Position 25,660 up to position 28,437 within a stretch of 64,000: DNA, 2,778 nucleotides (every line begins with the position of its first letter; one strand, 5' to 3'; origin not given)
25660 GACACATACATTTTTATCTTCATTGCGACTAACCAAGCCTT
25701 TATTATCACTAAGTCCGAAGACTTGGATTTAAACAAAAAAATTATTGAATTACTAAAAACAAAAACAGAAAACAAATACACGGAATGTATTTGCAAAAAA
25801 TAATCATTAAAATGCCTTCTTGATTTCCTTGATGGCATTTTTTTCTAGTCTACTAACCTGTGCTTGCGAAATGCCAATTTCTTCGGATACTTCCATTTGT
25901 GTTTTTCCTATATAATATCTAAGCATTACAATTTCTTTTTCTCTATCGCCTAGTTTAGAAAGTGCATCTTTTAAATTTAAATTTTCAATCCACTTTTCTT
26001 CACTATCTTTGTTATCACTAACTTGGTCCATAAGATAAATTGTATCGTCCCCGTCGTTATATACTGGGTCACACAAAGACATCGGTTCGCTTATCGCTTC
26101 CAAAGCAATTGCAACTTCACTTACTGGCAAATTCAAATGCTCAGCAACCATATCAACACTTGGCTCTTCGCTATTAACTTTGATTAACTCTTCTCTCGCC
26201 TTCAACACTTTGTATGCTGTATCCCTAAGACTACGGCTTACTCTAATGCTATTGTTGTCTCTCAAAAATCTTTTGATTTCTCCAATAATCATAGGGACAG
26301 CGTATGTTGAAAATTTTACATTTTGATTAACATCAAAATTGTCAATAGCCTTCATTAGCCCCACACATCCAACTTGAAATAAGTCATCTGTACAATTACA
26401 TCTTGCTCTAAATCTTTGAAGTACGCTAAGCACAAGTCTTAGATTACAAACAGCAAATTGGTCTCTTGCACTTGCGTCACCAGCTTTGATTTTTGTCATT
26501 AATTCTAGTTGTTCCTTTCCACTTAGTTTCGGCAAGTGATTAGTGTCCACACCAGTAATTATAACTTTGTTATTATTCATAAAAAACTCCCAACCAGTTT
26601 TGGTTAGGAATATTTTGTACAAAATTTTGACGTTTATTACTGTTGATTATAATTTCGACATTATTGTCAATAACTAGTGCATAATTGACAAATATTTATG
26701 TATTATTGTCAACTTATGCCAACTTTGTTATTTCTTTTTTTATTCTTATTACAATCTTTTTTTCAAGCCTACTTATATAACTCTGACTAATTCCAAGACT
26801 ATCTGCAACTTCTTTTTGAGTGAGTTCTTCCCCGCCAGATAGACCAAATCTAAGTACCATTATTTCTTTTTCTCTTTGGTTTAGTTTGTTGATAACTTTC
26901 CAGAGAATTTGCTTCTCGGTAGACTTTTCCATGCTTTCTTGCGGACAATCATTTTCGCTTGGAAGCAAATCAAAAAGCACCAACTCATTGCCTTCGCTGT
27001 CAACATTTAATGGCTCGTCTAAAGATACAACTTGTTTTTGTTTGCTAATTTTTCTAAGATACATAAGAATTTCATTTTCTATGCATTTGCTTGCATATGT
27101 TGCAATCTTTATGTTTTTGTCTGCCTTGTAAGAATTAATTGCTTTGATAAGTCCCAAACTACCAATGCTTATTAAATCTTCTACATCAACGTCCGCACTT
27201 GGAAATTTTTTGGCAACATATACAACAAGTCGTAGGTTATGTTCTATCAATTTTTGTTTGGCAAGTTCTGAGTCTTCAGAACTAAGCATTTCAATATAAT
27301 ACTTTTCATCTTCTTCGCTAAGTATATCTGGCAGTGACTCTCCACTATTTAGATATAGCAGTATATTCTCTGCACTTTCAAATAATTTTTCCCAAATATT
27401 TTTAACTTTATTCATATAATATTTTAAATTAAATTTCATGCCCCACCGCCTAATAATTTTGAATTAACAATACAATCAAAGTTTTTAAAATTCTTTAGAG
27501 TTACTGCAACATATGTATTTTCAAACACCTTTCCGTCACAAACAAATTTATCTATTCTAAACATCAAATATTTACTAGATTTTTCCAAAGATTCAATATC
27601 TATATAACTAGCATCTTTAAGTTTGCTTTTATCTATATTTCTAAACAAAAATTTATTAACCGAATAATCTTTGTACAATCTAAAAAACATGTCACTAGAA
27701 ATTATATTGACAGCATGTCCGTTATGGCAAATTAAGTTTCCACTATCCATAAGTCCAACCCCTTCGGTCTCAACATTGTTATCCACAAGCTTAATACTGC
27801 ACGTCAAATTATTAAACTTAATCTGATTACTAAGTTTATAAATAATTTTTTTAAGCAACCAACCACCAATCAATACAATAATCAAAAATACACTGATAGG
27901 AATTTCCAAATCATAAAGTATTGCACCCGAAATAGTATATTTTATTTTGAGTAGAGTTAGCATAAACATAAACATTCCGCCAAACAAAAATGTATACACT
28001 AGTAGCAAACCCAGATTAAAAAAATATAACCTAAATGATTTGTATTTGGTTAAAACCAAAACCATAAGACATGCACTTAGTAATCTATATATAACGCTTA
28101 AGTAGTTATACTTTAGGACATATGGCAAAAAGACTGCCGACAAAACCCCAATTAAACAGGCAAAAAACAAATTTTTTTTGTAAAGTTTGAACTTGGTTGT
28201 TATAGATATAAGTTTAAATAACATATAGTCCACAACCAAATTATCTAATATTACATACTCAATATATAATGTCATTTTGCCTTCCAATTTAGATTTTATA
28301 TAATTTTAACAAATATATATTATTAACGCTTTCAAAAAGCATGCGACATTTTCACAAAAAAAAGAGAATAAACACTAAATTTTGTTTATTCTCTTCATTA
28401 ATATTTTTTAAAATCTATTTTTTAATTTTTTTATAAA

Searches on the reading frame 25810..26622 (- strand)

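Call 39: search_protein_families(library=ncbifam, proteins=[window:25810-26622:-], max_evalue=0.00001)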
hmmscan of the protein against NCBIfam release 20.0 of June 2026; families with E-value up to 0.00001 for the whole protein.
window:25810-26622:- (271 aa): 55 families (the best 25 are shown)
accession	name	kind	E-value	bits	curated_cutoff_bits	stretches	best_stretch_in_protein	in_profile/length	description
NF006071.0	PRK08215.1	equivalog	3e-119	397.4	372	1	15-270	1-256/258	RNA polymerase sporulation sigma factor SigG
TIGR02850.1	spore_sigG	equivalog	1.6e-114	381.7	457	1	18-270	1-253/254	RNA polymerase sporulation sigma factor SigG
NF004052.0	PRK05572.1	subfamily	2.7e-87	292.4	311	1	31-269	12-248/252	SigF/SigG family RNA polymerase sporulation sigma factor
TIGR02885.1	spore_sigF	equivalog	1e-84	283.9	321.45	1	41-270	1-230/231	RNA polymerase sporulation sigma factor SigF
TIGR02980.1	SigBFG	subfamily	1.1e-75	254.2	234.35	1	50-270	2-225/227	SigB/SigF/SigG family RNA polymerase sigma factor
TIGR02941.1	Sigma_B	equivalog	7.1e-39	133.8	315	1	52-270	30-252/255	RNA polymerase sigma factor SigB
NF005644.0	PRK07408.1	subfamily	7.9e-39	133.8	261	1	39-270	14-252/258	RNA polymerase sigma factor SigF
NF005514.0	PRK07122.1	subfamily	5.7e-38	130.6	372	1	52-268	41-260/264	RNA polymerase sigma factor SigF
TIGR02937.1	sigma70-ECF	superfamily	4.9e-36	123.8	42.9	1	51-270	1-164/165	sigma-70 family RNA polymerase sigma factor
NF006666.0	PRK09210.1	equivalog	6.6e-34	117.8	572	1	29-266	110-355/370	RNA polymerase sigma factor RpoD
NF004471.0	PRK05803.1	subfamily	9.4e-34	116.6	252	2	14-135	12-134/235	RNA polymerase sporulation sigma factor SigK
TIGR02393.1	RpoD_Cterm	equivalog_domain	1.2e-33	116.6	354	1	52-269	1-226/238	RNA polymerase sigma factor RpoD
NF006158.0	PRK08301.1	equivalog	3.3e-33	115.1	339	2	7-133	15-141/241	RNA polymerase sporulation sigma factor SigE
TIGR02997.1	Sig70-cyanoRpoD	subfamily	5e-33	114.6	384.5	1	30-267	54-297/298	RNA polymerase sigma factor, RpoD/SigA family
TIGR02479.1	FliA_WhiG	subfamily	1.8e-32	112.9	189.6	1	77-270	25-222/224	FliA/WhiG family RNA polymerase sigma factor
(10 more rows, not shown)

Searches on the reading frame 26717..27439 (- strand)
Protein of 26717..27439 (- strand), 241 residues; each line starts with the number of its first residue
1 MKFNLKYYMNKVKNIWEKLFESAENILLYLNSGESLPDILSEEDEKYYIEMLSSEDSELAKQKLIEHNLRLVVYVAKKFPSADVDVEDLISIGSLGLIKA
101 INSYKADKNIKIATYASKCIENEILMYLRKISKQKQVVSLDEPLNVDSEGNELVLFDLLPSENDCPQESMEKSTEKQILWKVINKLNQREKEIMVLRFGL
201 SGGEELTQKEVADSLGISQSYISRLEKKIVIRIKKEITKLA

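Call 39: search_protein_families(library=ncbifam, proteins=[window:26717-27439:-], max_evalue=0.00001)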
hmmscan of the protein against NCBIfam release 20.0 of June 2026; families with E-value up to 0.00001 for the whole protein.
window:26717-27439:- (241 aa): 55 families (the best 25 are shown)
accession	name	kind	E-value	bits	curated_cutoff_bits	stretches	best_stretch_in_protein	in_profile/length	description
NF006158.0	PRK08301.1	equivalog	3.6e-90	301.6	339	1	9-240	10-240/241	RNA polymerase sporulation sigma factor SigE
TIGR02835.1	spore_sigmaE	equivalog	4.9e-85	284.7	348.6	1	11-240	6-233/234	RNA polymerase sporulation sigma factor SigE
NF004471.0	PRK05803.1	subfamily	9.8e-75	250.8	252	1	14-239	7-230/235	RNA polymerase sporulation sigma factor SigK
TIGR02846.1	spore_sigmaK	equivalog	1.6e-72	243.8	298.65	1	13-237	3-226/227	RNA polymerase sporulation sigma factor SigK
TIGR02997.1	Sig70-cyanoRpoD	subfamily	1.2e-33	116.6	384.5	2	132-230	199-294/298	RNA polymerase sigma factor, RpoD/SigA family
TIGR02937.1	sigma70-ECF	superfamily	1.7e-33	115.6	42.9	1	61-236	3-164/165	sigma-70 family RNA polymerase sigma factor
TIGR02980.1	SigBFG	subfamily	5.7e-33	114.5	234.35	2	134-237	132-226/227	SigB/SigF/SigG family RNA polymerase sigma factor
TIGR02885.1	spore_sigF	equivalog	1.5e-31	110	321.45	2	53-131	5-83/231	RNA polymerase sporulation sigma factor SigF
NF006071.0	PRK08215.1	equivalog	4.3e-31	108.4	372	2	36-130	16-108/258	RNA polymerase sporulation sigma factor SigG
TIGR02394.1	rpoS_proteo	equivalog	6.7e-31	107.8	378.7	2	21-124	10-111/285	RNA polymerase sigma factor RpoS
NF004052.0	PRK05572.1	subfamily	4.1e-30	105.1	311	2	41-134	15-107/252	SigF/SigG family RNA polymerase sporulation sigma factor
TIGR02850.1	spore_sigG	equivalog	4.3e-29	101.7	457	2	36-130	13-105/254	RNA polymerase sporulation sigma factor SigG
NF004207.0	PRK05657.1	equivalog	7.2e-28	97.9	394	2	22-124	54-154/329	RNA polymerase sigma factor RpoS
NF004935.0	PRK06288.1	equivalog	1.4e-27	97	343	2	128-240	157-265/270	RNA polymerase sigma factor WhiG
TIGR02393.1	RpoD_Cterm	equivalog_domain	1.4e-27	96.8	354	2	60-124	1-65/238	RNA polymerase sigma factor RpoD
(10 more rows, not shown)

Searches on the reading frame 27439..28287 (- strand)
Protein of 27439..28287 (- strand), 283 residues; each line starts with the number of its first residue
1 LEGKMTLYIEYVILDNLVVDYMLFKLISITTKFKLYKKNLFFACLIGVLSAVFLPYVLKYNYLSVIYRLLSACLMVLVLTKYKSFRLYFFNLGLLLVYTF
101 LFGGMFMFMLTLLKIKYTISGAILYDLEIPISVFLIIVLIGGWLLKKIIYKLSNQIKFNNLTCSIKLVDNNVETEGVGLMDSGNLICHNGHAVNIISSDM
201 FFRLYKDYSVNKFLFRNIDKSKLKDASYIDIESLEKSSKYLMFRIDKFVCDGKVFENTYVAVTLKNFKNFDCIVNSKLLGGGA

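Call 39: search_protein_families(library=ncbifam, proteins=[window:27439-28287:-], max_evalue=0.00001)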
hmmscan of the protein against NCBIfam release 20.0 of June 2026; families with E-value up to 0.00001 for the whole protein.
window:27439-28287:- (283 aa): 1 family
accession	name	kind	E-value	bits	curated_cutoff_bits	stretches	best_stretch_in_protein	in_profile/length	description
TIGR02854.1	spore_II_GA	equivalog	6.1e-18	65.2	209.55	1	5-187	1-186/293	sigma-E processing peptidase SpoIIGA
